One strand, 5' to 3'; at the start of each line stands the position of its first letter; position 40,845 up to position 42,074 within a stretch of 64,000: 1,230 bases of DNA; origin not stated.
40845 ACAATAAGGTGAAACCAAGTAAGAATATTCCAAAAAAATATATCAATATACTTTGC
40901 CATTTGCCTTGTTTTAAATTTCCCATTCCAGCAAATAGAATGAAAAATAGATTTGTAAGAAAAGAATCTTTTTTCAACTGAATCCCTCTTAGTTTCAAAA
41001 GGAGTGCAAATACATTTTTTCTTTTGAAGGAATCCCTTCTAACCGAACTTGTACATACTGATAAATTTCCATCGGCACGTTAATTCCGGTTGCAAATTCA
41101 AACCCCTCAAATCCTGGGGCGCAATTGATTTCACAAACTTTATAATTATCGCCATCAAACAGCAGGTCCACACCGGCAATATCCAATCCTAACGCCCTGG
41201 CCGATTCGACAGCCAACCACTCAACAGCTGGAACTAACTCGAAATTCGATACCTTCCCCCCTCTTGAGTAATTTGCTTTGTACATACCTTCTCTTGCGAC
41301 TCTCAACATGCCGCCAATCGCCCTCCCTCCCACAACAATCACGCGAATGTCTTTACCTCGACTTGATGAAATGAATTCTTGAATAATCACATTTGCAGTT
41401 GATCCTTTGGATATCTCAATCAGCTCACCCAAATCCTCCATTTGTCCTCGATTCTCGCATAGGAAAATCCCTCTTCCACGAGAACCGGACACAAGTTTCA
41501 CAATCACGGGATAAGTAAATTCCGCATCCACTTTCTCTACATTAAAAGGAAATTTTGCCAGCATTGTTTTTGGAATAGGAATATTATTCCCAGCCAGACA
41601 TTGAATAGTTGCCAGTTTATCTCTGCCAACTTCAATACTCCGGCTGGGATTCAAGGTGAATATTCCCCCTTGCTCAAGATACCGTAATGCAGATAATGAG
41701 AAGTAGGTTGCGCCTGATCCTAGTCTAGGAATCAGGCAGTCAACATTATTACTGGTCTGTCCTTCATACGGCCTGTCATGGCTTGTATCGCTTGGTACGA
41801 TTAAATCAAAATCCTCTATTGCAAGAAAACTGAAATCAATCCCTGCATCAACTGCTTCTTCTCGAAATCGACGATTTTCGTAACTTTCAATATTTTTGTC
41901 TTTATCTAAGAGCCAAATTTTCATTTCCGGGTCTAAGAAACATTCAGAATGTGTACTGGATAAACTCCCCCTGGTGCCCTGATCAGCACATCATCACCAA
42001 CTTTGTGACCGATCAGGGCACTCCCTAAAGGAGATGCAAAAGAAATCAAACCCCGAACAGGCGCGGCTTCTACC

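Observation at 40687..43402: Minus-strand module: three zinc-ribbon genes, GreA-like factor, RimK-family ligase, small membrane protein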

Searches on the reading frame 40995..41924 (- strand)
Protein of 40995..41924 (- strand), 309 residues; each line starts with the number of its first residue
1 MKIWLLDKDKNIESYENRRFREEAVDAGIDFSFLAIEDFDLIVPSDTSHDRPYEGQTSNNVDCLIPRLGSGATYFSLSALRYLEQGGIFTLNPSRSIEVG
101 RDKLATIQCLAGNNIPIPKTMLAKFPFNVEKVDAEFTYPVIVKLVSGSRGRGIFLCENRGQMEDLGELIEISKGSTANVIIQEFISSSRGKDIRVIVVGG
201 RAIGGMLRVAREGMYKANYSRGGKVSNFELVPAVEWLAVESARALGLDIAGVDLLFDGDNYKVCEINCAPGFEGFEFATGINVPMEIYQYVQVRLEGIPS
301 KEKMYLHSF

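Call 3: search_protein_families(library=pfam, proteins=[window:40995-41924:-], max_evalue=0.1)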
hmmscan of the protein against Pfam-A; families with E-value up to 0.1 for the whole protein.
window:40995-41924:- (309 aa): 12 families
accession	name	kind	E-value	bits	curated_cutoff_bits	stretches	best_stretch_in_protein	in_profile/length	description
PF08443.16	RimK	-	1.1e-43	149.5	21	1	101-290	2-187/188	RimK-like ATP-grasp domain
PF02955.21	GSH-S_ATP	-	1.2e-13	51.3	23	1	117-267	12-160/175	Prokaryotic glutathione synthetase, ATP-grasp domain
PF18030.7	Rimk_N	-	2.4e-12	47.4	26.4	1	1-97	1-94/94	RimK PreATP-grasp domain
PF02655.19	ATP-grasp_3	-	5.5e-09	36.7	23.2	1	102-268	3-155/160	ATP-grasp domain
PF14397.11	ATPgrasp_ST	-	8.6e-06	25.6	31.4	1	91-223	10-171/278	Sugar-transfer associated ATP-grasp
PF07478.18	Dala_Dala_lig_C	-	1.9e-05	24.7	24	1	129-273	28-179/204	D-ala D-ala ligase C-terminus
PF02222.28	ATP-grasp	-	6.1e-05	23.2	27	1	110-198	3-87/179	ATP-grasp domain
PF02750.19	Synapsin_C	-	0.0037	17.3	22.5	1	124-220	38-127/203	Synapsin, ATP binding domain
PF02786.22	CPSase_L_D2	-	0.0098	15.9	19.8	1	129-195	30-99/211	Carbamoyl-phosphate synthase L chain, ATP binding domain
PF05770.16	Ins134_P3_kin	-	0.048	13.6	23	0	233-275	143-188/201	Inositol 1,3,4-trisphosphate 5/6-kinase ATP-grasp domain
PF03133.20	TTL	-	0.059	13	20.1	0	139-186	68-107/292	Tubulin-tyrosine ligase family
PF14398.11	ATPgrasp_YheCD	-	0.093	12.4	26.8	0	117-229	29-167/255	YheC/D like ATP-grasp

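Call 4: search_protein_families(library=ncbifam, proteins=[window:40995-41924:-], max_evalue=0.1)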
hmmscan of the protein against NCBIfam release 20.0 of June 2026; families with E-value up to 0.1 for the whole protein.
window:40995-41924:- (309 aa): 42 families (the best 25 are shown)
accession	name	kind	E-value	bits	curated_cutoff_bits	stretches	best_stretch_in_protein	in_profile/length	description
TIGR00768.1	rimK_fam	subfamily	3.2e-67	226.8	143.4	1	3-291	2-276/276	RimK family alpha-L-glutamate ligase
NF007764.0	PRK10446.1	equivalog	1.4e-49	169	331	1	1-293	1-288/300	30S ribosomal protein S6--L-glutamate ligase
TIGR02144.1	LysX_arch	equivalog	8.6e-45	153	275.6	1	54-292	41-276/281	lysine biosynthesis protein LysX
NF040720.1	MptN_Meth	equivalog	4.6e-43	147.3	350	1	19-291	16-290/291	tetrahydromethanopterin:alpha-L-glutamate ligase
TIGR04443.1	F420_CofF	equivalog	4.1e-29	101.5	300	1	70-288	60-275/283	coenzyme gamma-F420-2:alpha-L-glutamate ligase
TIGR02068.2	cya_phycin_syn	equivalog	6.9e-19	67.3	850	2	96-209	207-315/862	cyanophycin synthetase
NF010623.0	PRK14016.1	subfamily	2.6e-17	62.3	877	2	97-203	209-310/871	cyanophycin synthetase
TIGR04356.1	grasp_GAK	hypoth_equivalog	3.2e-16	59.2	300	1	74-291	71-283/287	GAK system ATP-grasp enzyme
NF009110.0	PRK12458.1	subfamily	2.4e-15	56.4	408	1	81-267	114-301/349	glutathione synthetase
NF003573.0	PRK05246.1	equivalog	3.3e-15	55.7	272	1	80-291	102-309/316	glutathione synthase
TIGR01380.1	glut_syn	equivalog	5.5e-12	45.3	299.05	1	80-291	101-308/312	glutathione synthase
NF009405.0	PRK12767.1-4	equivalog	2.5e-11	43.1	390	1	34-189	41-186/320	carbamoyl phosphate synthase-like protein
NF009402.0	PRK12767.1-1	equivalog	3e-11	42.7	218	1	83-188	96-196/329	carbamoyl phosphate synthase-like protein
NF002563.0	PRK02186.1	subfamily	9.7e-11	40.6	625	1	93-186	98-189/890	argininosuccinate lyase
TIGR03103.1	trio_acet_GNAT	equivalog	2.1e-08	33.2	569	1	97-208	292-397/547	N-acetylglutaminylglutamine synthetase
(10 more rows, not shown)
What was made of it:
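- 40995..41924 (-): RimK-subfamily ATP-grasp ligase, 309 aa, intact. TIGR00768 226.8 bits, cut-off 143.4 (call 4).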

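Call 5: find_homologous_proteins(query=window:40995-41924:-, max_evalue=1e-20)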
Query window:40995-41924:- (309 aa): 1493 proteins with E <= 1e-20 among 3737 candidates; the best 120 are listed.
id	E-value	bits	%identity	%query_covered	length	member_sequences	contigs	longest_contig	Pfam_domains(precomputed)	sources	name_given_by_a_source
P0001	7.6e-170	582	85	98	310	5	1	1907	PF18030.8,PF02955.22,PF08443.17,PF02655.20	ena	-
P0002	6.9e-166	569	83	99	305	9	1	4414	PF18030.8,PF02955.22,PF14397.12,PF08443.17,PF02655.20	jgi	jgi:RimK family alpha-L-glutamate ligase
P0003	9.5e-166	569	82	99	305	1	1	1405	PF18030.8,PF02955.22,PF08443.17,PF02655.20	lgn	-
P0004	1.6e-127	443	67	96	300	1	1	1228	PF18030.8,PF02955.22,PF14397.12,PF02222.28,PF08443.17,PF02655.20,PF07478.19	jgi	-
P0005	4.6e-127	442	66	96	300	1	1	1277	PF18030.8,PF02955.22,PF14397.12,PF02222.28,PF08443.17,PF02655.20,PF07478.19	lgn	-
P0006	7.0e-125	434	63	97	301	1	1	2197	PF18030.8,PF02955.22,PF14397.12,PF08443.17,PF02655.20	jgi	jgi:RimK family alpha-L-glutamate ligase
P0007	1.5e-122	427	65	96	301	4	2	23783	PF18030.8,PF02955.22,PF14397.12,PF02222.28,PF08443.17,PF02655.20,PF07478.19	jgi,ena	-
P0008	2.0e-120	420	64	96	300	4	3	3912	PF18030.8,PF02955.22,PF14397.12,PF02222.28,PF08443.17,PF02655.20,PF07478.19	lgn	-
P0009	3.9e-120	419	63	96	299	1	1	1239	PF18030.8,PF02955.22,PF14397.12,PF02222.28,PF08443.17,PF02655.20,PF07478.19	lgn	-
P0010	4.5e-120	419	64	96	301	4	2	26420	PF18030.8,PF02955.22,PF14397.12,PF02222.28,PF08443.17,PF02655.20,PF07478.19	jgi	jgi:gamma-F420-2:alpha-L-glutamate ligase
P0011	1.0e-119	417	62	95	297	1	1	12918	PF18030.8,PF02955.22,PF14397.12,PF02222.28,PF08443.17,PF02655.20,PF07478.19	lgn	-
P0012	7.0e-119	415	61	95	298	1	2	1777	PF18030.8,PF02955.22,PF14397.12,PF02222.28,PF08443.17,PF02655.20,PF07478.19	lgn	-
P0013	1.2e-118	414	60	96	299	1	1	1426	PF18030.8,PF02955.22,PF14397.12,PF02222.28,PF08443.17,PF02655.20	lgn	-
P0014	2.5e-118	413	61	96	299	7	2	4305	PF18030.8,PF02955.22,PF14397.12,PF02222.28,PF08443.17,PF02655.20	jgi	-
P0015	4.3e-118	412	63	95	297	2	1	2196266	PF18030.8,PF02955.22,PF14397.12,PF02222.28,PF08443.17,PF02655.20,PF07478.19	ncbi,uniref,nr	ncbi:alpha-L-glutamate ligase, RimK family [Ferroglobus placidus DSM 10642]|uniref:Alpha-L-glutamate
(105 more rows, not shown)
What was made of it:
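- Homologues about 60% identical occur in archaea and other phyla (call 5).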

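Call 7: find_related_loci(query=window:40995-41924:-, collection=genome_contigs, flank=8000)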
Query window:40995-41924:- (309 aa) in genome_contigs; peptide patterns used: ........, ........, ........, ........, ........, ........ (x = any residue, [..] = any of these).
44 stretches matched a pattern; 1 encode a relative of the query (tblastn E <= 1e-3); 1 distinct loci.
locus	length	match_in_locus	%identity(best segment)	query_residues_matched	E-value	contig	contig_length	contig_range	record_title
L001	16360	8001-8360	96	1-120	3e-75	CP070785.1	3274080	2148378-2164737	MAG: Chloroflexota bacterium isolate bin156 chromosome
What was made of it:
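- Tried and rejected: Genome-collection scan with the RimK protein (call 7).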

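Call 13: find_encoding_contigs(protein=P0007, flank=6000, max_places=2)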
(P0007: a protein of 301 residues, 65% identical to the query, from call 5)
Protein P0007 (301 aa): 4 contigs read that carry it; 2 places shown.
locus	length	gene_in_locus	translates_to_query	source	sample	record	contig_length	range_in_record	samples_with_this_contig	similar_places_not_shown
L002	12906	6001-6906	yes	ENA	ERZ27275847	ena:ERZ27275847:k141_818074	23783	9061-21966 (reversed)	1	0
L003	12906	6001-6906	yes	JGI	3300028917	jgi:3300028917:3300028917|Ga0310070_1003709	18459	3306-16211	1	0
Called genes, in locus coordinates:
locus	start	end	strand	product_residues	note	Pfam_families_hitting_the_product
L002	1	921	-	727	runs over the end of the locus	PF06452:CBM9_1 (faint), PF19313:DUF5916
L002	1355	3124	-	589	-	-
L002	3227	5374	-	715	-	PF04350:PilO, PF05137:PilN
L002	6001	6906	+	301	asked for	PF18030:Rimk_N, PF14397:ATPgrasp_ST (faint), PF02655:ATP-grasp_3, PF02955:GSH-S_ATP, PF08443:RimK, PF02222:ATP-grasp (weak), PF07478:Dala_Dala_lig_C (weak)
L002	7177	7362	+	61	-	-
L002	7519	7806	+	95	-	PF12840:HTH_20, PF01022:HTH_5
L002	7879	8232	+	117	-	PF02635:DsrE, PF13686:DrsE_2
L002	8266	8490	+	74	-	PF01206:TusA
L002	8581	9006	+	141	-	PF02662:FlpD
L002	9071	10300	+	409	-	PF07992:Pyr_redox_2 (faint)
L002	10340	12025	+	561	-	PF00070:Pyr_redox (faint), PF00890:FAD_binding_2 (faint), PF07992:Pyr_redox_2, PF12831:FAD_oxidored (weak), PF13237:Fer4_10 (weak), PF14697:Fer4_21 (weak), PF12838:Fer4_7, PF13187:Fer4_9, +4 more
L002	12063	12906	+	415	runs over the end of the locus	PF00037:Fer4 (faint), PF12797:Fer4_2 (faint), PF13237:Fer4_10 (faint), PF13183:Fer4_8, PF13187:Fer4_9 (faint)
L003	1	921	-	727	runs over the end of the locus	PF06452:CBM9_1 (faint), PF19313:DUF5916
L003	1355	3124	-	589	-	-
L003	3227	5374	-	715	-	PF04350:PilO, PF05137:PilN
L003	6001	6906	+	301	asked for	PF18030:Rimk_N, PF14397:ATPgrasp_ST (faint), PF02655:ATP-grasp_3, PF02955:GSH-S_ATP, PF08443:RimK, PF02222:ATP-grasp (weak), PF07478:Dala_Dala_lig_C (weak)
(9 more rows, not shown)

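Call 14: find_encoding_contigs(protein=P0002, flank=6000, max_places=2)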
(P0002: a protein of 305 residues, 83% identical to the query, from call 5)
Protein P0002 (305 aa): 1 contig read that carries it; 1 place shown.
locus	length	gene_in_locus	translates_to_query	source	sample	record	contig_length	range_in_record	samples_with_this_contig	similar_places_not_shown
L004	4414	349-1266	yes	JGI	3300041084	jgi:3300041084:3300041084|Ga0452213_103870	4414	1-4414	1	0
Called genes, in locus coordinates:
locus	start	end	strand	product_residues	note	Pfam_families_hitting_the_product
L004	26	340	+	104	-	PF01272:GreA_GreB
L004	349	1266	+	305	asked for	PF18030:Rimk_N, PF14397:ATPgrasp_ST (faint), PF02655:ATP-grasp_3, PF02955:GSH-S_ATP, PF08443:RimK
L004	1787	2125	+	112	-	-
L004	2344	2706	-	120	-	-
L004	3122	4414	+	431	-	?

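Call 40: search_solved_structures(query=window:40995-41924:-, max_evalue=1e-10, show_alignments=2)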
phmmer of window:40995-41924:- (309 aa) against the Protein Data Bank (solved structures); distinct sequences matched with E-value up to 1e-10: 10.
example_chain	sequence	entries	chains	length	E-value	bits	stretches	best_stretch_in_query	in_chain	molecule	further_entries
5zct_A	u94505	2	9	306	5.8e-47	163.7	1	1-292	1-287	Ribosomal protein S6--L-glutamate ligase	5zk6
4iwx_A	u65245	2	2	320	6.9e-47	163.4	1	1-292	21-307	Ribosomal protein S6 modification protein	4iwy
7qyr_A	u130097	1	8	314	4.5e-46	160.8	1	11-292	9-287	Probable alpha-L-glutamate ligase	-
7qys_A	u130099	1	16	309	7.8e-44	153.4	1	5-292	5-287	Probable alpha-L-glutamate ligase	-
3vpd_A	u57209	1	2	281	2.5e-25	92.6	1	76-291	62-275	Ribosomal protein S6 modification protein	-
1uc8_A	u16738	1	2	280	3.1e-23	85.8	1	76-291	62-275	lysine biosynthesis enzyme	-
1uc9_A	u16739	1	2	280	7.2e-23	84.6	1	76-291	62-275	lysine biosynthesis enzyme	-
3vpb_A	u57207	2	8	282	2.3e-21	79.7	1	73-292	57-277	Putative acetylornithine deacetylase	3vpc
5k2m_A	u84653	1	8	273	4.5e-16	62.3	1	72-291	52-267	RimK-related lysine biosynthesis protein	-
7wac_A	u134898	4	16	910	7.1e-12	48.5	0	96-209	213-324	Cyanophycin synthase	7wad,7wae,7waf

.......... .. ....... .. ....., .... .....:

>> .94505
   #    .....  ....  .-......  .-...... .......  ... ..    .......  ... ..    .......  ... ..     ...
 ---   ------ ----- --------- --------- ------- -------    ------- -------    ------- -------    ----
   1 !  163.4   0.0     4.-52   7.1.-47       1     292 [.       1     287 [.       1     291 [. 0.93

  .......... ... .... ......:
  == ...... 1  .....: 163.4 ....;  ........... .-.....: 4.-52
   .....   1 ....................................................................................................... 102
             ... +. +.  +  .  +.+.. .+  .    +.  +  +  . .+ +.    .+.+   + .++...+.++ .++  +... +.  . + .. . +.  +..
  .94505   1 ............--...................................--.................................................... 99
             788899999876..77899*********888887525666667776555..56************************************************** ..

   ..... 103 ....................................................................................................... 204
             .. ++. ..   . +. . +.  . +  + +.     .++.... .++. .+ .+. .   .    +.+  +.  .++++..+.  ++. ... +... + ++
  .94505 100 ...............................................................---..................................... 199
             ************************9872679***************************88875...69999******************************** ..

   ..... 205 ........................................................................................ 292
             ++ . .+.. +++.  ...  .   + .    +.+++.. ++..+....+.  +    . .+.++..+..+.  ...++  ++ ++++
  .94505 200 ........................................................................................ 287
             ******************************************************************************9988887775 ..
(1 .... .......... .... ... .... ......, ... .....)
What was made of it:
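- RimK is closer to E. coli RimK than to LysX (call 40).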

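Call 61: search_protein_families(library=padloc, proteins=[window:40995-41924:-], max_evalue=0.001)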
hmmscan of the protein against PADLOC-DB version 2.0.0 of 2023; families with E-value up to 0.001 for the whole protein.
window:40995-41924:- (309 aa): 0 families
